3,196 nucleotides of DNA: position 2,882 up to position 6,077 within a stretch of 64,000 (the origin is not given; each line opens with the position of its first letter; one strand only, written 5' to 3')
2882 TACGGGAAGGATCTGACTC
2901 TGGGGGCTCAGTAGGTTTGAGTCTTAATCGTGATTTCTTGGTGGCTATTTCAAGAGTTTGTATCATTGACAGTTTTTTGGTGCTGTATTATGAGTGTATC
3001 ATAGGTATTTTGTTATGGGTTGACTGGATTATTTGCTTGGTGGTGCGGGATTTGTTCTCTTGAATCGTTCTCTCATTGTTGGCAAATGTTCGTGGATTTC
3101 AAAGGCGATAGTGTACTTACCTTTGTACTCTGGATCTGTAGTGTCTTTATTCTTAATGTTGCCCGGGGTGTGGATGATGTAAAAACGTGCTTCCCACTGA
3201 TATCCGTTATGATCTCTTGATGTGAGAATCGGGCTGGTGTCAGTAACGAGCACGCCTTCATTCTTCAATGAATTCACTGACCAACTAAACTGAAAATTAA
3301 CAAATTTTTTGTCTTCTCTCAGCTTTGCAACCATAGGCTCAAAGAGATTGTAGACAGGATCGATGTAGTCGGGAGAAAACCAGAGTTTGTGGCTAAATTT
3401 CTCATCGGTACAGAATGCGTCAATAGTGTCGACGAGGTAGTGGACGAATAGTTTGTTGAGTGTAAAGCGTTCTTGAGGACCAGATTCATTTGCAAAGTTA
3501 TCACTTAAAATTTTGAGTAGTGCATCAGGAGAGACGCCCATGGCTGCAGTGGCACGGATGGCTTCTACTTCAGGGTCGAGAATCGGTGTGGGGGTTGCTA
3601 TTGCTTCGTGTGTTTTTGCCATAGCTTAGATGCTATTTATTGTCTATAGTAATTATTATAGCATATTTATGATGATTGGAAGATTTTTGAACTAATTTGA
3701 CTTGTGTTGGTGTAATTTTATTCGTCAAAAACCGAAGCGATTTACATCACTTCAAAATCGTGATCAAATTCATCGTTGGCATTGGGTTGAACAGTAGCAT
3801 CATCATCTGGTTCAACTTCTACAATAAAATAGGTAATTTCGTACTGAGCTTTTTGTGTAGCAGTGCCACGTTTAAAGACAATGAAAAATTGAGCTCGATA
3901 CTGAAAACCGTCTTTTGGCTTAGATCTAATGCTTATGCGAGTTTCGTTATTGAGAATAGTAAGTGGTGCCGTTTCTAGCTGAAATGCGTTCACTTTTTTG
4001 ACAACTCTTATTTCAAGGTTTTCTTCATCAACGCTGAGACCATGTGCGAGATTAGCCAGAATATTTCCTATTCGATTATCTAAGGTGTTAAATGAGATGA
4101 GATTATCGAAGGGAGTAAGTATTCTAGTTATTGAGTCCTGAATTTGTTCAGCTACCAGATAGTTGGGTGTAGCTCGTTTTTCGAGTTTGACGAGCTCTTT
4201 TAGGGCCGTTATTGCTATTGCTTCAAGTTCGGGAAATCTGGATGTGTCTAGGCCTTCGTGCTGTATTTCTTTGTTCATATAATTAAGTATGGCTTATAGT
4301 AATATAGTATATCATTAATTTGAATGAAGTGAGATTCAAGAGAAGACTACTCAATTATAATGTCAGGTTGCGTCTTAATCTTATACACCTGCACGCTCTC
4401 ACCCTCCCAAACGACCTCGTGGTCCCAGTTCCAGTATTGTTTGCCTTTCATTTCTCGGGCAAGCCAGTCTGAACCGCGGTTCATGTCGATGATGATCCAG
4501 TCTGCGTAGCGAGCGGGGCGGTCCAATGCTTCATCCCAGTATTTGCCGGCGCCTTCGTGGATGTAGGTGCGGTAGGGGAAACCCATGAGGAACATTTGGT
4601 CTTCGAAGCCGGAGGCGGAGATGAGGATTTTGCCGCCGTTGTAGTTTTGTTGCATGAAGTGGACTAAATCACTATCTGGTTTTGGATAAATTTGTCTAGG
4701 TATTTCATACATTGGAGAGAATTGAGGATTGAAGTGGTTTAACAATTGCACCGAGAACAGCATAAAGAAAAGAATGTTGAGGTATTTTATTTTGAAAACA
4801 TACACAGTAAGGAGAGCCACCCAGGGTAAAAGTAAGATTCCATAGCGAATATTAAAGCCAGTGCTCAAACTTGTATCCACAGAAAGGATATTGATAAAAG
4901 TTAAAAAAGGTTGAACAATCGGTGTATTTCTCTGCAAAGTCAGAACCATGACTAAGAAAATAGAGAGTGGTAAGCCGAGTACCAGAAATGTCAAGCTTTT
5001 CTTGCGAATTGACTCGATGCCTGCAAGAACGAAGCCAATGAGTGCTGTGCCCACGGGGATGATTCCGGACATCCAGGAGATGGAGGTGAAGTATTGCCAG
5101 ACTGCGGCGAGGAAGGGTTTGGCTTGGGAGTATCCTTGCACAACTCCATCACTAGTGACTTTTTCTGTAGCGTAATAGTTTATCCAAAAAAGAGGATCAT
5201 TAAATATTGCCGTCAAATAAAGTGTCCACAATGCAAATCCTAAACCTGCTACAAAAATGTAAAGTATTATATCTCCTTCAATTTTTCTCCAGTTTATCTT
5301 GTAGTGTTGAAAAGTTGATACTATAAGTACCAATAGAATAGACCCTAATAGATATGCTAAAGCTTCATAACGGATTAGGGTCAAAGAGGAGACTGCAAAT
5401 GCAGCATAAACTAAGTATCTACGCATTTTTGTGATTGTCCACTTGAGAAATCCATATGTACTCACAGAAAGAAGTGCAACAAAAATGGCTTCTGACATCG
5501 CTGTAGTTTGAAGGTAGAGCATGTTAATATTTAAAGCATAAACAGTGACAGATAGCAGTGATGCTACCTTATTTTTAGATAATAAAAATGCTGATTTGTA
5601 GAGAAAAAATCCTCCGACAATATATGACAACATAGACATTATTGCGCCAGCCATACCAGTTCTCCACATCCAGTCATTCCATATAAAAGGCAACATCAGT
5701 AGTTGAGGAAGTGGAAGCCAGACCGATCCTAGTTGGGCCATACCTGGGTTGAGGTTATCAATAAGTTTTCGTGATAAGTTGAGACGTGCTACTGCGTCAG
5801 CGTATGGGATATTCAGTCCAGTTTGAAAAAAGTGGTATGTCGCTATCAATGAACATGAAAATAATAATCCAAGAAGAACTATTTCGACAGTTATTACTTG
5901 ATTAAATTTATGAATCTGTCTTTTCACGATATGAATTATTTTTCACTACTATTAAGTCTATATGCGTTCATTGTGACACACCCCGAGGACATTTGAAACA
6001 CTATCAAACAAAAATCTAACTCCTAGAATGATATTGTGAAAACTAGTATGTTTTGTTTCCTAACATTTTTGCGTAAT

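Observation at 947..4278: Tandem array of three or four paralogous small proteins of unknown function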

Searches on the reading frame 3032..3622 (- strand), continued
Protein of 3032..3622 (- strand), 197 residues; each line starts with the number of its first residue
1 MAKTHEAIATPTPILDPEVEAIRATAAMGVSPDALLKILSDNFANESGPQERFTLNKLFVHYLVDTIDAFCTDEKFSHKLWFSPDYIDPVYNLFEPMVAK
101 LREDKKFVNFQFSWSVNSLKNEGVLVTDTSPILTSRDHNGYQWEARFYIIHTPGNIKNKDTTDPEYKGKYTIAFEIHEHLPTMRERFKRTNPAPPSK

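Call 61: search_protein_families(library=pfam, proteins=[L002:139-1281:+, L002:2123-2491:+, P0007, L002:3916-4509:-, L002:5582-7357:-, P0004, P0005, L001:13851-15200:-, L001:15269-17947:-], max_evalue=0.1)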
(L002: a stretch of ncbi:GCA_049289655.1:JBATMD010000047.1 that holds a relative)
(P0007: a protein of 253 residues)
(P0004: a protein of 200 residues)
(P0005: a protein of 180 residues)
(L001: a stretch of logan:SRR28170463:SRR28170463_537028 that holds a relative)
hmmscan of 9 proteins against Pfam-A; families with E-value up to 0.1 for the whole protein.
L002:139-1281:+ (381 aa): 1 family
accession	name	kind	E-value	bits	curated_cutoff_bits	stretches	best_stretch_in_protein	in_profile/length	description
PF00567.30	TUDOR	-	0.048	14.2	23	0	197-237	70-109/121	Tudor domain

L002:2123-2491:+ (123 aa): 1 family
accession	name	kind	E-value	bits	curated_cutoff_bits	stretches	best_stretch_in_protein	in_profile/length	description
PF01702.25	TGT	-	0.028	13.9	26.3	1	29-115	131-221/357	Queuine tRNA-ribosyltransferase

P0007 (253 aa): 0 families

L002:3916-4509:- (198 aa): 2 families
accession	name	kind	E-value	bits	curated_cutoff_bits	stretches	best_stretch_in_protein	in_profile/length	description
PF24694.1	LNS2_PITM1-3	-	5.5e-05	23.6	27.7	1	93-127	39-73/124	PITM 1-3, LNS2 domain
PF09949.15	APP1_cat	-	0.0028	18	27.1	0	35-126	36-87/154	Phosphatidate phosphatase APP1, catalytic domain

L002:5582-7357:- (592 aa): 0 families

P0004 (200 aa): 1 family
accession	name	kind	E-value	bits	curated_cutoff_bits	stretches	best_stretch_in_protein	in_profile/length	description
PF00749.27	tRNA-synt_1c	-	0.095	12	23.4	0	2-68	135-200/314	tRNA synthetases class I (E and Q), catalytic domain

P0005 (180 aa): 0 families

L001:13851-15200:- (450 aa): 3 families
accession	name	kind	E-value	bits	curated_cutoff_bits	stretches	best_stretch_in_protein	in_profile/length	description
PF00239.26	Resolvase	-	1.4e-20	74.3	23.3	1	23-167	3-143/145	Resolvase, N terminal domain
PF07508.19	Recombinase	-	4.1e-13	49.9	21.1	1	195-283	2-100/102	Recombinase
PF13408.12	Zn_ribbon_recom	-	1e-06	29.5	25.3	1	295-357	1-57/58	Recombinase zinc beta ribbon domain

L001:15269-17947:- (893 aa): 2 families
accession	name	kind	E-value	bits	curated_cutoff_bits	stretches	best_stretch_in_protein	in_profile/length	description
PF13304.12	AAA_21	-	1.1e-08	35.9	27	1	334-838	1-302/304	AAA domain, putative AbiEii toxin, Type IV TA system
PF11155.13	DUF2935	-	0.028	15.4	24.4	1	667-751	24-101/121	Domain of unknown function (DUF2935)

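Call 66: find_encoding_contigs(protein=P0008, flank=10000)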
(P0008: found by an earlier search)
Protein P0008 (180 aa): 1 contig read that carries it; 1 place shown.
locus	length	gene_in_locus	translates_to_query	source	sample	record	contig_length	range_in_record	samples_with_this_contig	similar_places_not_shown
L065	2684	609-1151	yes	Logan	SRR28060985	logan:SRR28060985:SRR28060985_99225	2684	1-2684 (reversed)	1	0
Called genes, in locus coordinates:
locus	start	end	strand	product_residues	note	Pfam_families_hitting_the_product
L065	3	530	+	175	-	?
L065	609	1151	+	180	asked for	-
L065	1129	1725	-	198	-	-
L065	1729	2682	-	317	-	?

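Call 85: find_related_loci(query=A5, collection=viral_contigs, flank=8000)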
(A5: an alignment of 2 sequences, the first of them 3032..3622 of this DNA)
Query A5 (197 aa) in viral_contigs; peptide patterns used: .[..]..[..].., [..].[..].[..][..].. (x = any residue, [..] = any of these).
34 stretches matched a pattern, but none encodes a relative of the query by tblastn (E <= 1e-3).

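Call 93: search_protein_families(library=ncbifam, proteins=[L001:15269-17947:-, L001:13851-15200:-, L001:17952-19154:-, L001:19154-20590:-, L002:5582-7357:-, L002:3916-4509:-, L002:4516-5574:-], max_evalue=0.00001)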
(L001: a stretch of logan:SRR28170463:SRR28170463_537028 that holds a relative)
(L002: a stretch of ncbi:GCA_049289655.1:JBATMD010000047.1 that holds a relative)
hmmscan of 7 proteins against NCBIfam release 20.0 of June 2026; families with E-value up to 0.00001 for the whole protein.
L001:15269-17947:- (893 aa): 5 families
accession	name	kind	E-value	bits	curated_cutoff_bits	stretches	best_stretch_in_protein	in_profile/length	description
NF045780.1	TrlF_fam_ATP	equivalog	1.1e-128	431.4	350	1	7-890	1-943/944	TrlF family AAA-like ATPase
NF042955.1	Ppl_antiphage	equivalog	1.9e-39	135.3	1000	2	434-888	441-880/882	anti-phage protein Ppl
NF045781.1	Spaf1101_AAA_ATP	equivalog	3.6e-35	121.6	475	2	454-888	402-830/836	Spaf_1101 family AAA-like ATPase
TIGR03608.1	L_ocin_972_ABC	subfamily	6.7e-07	29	254.85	0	767-838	125-196/206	putative bacteriocin export ABC transporter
TIGR04521.1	ECF_ATPase_2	equivalog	5.6e-06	25.6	330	0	768-861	136-227/279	energy-coupling factor transporter ATPase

L001:13851-15200:- (450 aa): 6 families
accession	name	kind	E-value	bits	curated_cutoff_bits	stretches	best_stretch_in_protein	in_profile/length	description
NF047343.1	SCCmet_CcrB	equivalog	5e-33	114.6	900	1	22-352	10-354/542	cassette chromosome recombinase CcrB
NF041201.1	recomb_XisF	equivalog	3.3e-21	75.8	375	1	69-376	42-372/465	fdxN element excision recombinase XisF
NF047347.1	SCCmet_CcrC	equivalog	8e-21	74.1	900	1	22-374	6-381/558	cassette chromosome recombinase CcrC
NF047344.1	SCCmet_CcrA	equivalog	1.7e-13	50.5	700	1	36-389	15-357/442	cassette chromosome recombinase CcrA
NF049883.1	resolv_YneB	equivalog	3.4e-10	39.7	175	1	22-171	3-150/211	YneB family resolvase-like protein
NF033518.0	transpos_IS607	equivalog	8e-08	32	110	1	4-103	39-134/187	IS607 family transposase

L001:17952-19154:- (401 aa): 2 families
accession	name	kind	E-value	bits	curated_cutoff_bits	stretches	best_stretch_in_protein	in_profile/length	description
NF007278.0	PRK09737.1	equivalog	1.6e-14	53.6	662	2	202-364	8-164/461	type I restriction-modification system specificity subunit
NF047740.1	antiphage_MADS5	equivalog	8.3e-10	38.1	400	1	255-393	83-220/461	methylation-associated defense system restriction endonuclease subunit S MAD5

L001:19154-20590:- (479 aa): 4 families
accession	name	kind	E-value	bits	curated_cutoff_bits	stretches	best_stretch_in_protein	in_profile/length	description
NF047738.1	antiphage_MADS2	equivalog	4.1e-36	124.5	720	1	122-378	292-575/654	methylation-associated defense system DNA methyltransferase MAD2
TIGR00497.1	hsdM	equivalog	4.7e-23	81.7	242.75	1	222-449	252-492/515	type I restriction-modification system subunit M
NF033452.1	BREX_1_MTaseX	exception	1.2e-07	30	500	1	249-396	496-643/1210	BREX-1 system adenine-specific DNA-methyltransferase PglX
NF033455.1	BREX_6_MTaseX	exception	5.1e-06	24.3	900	0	264-374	552-665/1319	BREX-6 system adenine-specific DNA-methyltransferase PglX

L002:5582-7357:- (592 aa): 0 families

L002:3916-4509:- (198 aa): 0 families

L002:4516-5574:- (353 aa): 19 families
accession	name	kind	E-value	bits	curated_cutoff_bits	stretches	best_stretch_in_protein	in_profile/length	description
NF041010.1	glycosy_Agl16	equivalog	9.6e-21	74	575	1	158-314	158-316/352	glycosylation protein Agl16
TIGR02149.1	glgA_Coryne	subfamily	1.5e-19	70.4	302.4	1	159-308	172-339/391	glycogen synthase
TIGR03999.1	thiol_BshA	equivalog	1.4e-18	67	273.7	1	214-344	237-372/375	N-acetyl-alpha-D-glucosaminyl L-malate synthase BshA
NF041876.1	EPS_EpsE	equivalog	3.6e-15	56.1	400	1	177-316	212-361/389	exopolysaccharide biosynthesis GT4 family glycosyltransferase EpsE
NF053787.1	GlcN_PG_synth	equivalog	8.8e-14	51.1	480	1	181-349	200-356/361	N-acetylglucosaminyl phosphatidylglycerol synthase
NF046085.1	XrtY_assoc_Gly1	equivalog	6.8e-12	44.9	400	1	173-315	204-348/387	XrtY-associated glycosyltransferase XYAG1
NF038295.1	EPS_HpsP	equivalog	3.1e-11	42.9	550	1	179-324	208-359/388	hormogonium polysaccharide biosynthesis glycosyltransferase HpsP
NF038255.1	exopoly_VpsD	equivalog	6.2e-11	41.8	300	1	192-342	217-376/381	VpsD family glycosyltransferase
TIGR03449.1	mycothiol_MshA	equivalog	1e-10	41.1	462.5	1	234-324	286-377/406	D-inositol-3-phosphate glycosyltransferase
NF047684.1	TeichurnBiosyTuaC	equivalog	2.4e-10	39.9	550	1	181-339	222-377/391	teichuronic acid biosynthesis protein TuaC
TIGR03088.1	stp2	hypoth_equivalog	6.7e-10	38.5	409.05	1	233-343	256-371/374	TIGR03088 family PEP-CTERM/XrtA system glycosyltransferase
NF012028.0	PRK15484.1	subfamily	8.5e-10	38.3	618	1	177-301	192-326/380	lipopolysaccharide N-acetylglucosaminyltransferase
TIGR04047.1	MSMEG_0565_glyc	hypoth_equivalog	1.8e-09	37.2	259.85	1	229-314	254-339/373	MSMEG_0565 family glycosyltransferase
NF049988.1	MGlcDAGSynMgs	equivalog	6e-09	35.7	400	0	183-314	218-351/398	alpha-monoglucosyldiacylglycerol synthase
NF041139.1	TreT_Thcocales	equivalog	4.1e-08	32.4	775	1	187-307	238-368/412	trehalose synthase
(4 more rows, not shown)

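Call 94: search_protein_families(library=pfam, alignment_id=A3, max_evalue=10)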
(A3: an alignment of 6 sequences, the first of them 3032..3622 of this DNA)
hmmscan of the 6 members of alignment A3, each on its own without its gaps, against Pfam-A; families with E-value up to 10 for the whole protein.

A. member 1, window:3032-3622:- (197 aa): 1 family
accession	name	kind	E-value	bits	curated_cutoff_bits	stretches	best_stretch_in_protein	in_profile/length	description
PF11997.14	DUF3492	-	0.19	11.9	23.3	1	32-94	103-166/268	Domain of unknown function (DUF3492)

B. families by the number of members that match (of 6 scanned): 3 families
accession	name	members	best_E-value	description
PF00749.27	tRNA-synt_1c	1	0.095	tRNA synthetases class I (E and Q), catalytic domain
PF11997.14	DUF3492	1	0.19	Domain of unknown function (DUF3492)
PF19534.4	DUF6059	1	2.9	Family of unknown function (DUF6059)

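Call 97: search_dna_similar(query=window:3032-3622:-, collection=phages, mode=protein, max_evalue=0.1, max_rows=10)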
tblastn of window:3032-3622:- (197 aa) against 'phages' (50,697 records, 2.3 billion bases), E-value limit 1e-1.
No match.

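Call 99: search_dna_similar(query=window:3032-3622:-, collection=plasmids, mode=protein, max_evalue=0.1, max_rows=10)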
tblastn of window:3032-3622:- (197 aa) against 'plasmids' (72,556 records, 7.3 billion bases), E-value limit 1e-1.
No match.

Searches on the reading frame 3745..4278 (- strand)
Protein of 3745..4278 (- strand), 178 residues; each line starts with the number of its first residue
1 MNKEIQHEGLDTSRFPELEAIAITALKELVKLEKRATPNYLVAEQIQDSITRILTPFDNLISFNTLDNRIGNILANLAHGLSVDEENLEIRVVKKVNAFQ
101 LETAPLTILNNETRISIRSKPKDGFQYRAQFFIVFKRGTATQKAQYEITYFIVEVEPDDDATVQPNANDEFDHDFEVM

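Call 7: search_protein_families(library=pfam, proteins=[window:3745-4278:-], max_evalue=1)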
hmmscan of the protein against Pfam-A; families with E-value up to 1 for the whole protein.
window:3745-4278:- (178 aa): 0 families

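Call 8: search_protein_families(library=ncbifam, proteins=[window:3745-4278:-], max_evalue=1)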
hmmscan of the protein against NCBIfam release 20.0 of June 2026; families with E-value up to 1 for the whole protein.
window:3745-4278:- (178 aa): 1 family
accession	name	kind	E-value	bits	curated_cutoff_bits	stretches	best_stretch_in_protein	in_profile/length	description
NF051436.1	NheA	equivalog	0.0047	15.9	500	1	24-91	287-358/385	non-hemolytic enterotoxin subunit A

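Call 33: find_related_loci(query=A4, collection=genome_contigs, flank=10000)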
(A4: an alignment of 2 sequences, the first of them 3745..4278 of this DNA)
Query A4 (178 aa) in genome_contigs; peptide patterns used: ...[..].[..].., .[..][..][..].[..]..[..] (x = any residue, [..] = any of these).
320 stretches matched a pattern, but none encodes a relative of the query by tblastn (E <= 1e-3).

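Call 37: find_related_loci(query=A4, collection=metagenome_contigs, flank=10000)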
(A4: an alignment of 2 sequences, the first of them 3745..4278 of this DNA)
Query A4 (178 aa) in metagenome_contigs; peptide patterns used: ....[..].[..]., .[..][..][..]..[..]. (x = any residue, [..] = any of these).
600 stretches matched a pattern, but none encodes a relative of the query by tblastn (E <= 1e-3).

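Call 38: find_related_loci(query=A4, collection=viral_contigs, flank=10000)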
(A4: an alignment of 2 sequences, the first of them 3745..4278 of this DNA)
Query A4 (178 aa) in viral_contigs; peptide patterns used: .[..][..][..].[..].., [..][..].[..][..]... (x = any residue, [..] = any of these).
74 stretches matched a pattern, but none encodes a relative of the query by tblastn (E <= 1e-3).

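Call 48: search_protein_families(library=padloc, proteins=[window:3745-4278:-], max_evalue=1)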
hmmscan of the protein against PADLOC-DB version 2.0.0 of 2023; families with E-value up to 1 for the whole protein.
window:3745-4278:- (178 aa): 0 families

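Call 49: search_protein_families(library=phrogs, proteins=[window:3745-4278:-], max_evalue=1)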
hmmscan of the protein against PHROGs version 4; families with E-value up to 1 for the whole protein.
window:3745-4278:- (178 aa): 0 families

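Call 98: search_dna_similar(query=window:3745-4278:-, collection=phages, mode=protein, max_evalue=0.1, max_rows=10)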
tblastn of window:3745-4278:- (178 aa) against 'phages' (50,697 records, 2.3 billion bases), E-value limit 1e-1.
No match.

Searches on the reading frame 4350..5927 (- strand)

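Call 7: search_protein_families(library=pfam, proteins=[window:4350-5927:-], max_evalue=1)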
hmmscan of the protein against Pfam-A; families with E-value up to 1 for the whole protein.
window:4350-5927:- (526 aa): 2 families
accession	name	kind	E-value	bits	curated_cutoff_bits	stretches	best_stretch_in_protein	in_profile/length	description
PF06618.16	DUF1148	-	0.0087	16.7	25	1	77-117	13-53/114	Protein of unknown function (DUF1148)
PF13231.12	PMT_2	-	0.013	16.1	26.1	1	92-215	22-142/160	Dolichyl-phosphate-mannose-protein mannosyltransferase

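Call 8: search_protein_families(library=ncbifam, proteins=[window:4350-5927:-], max_evalue=1)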
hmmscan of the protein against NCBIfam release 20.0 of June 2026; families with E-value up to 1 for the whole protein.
window:4350-5927:- (526 aa): 0 families
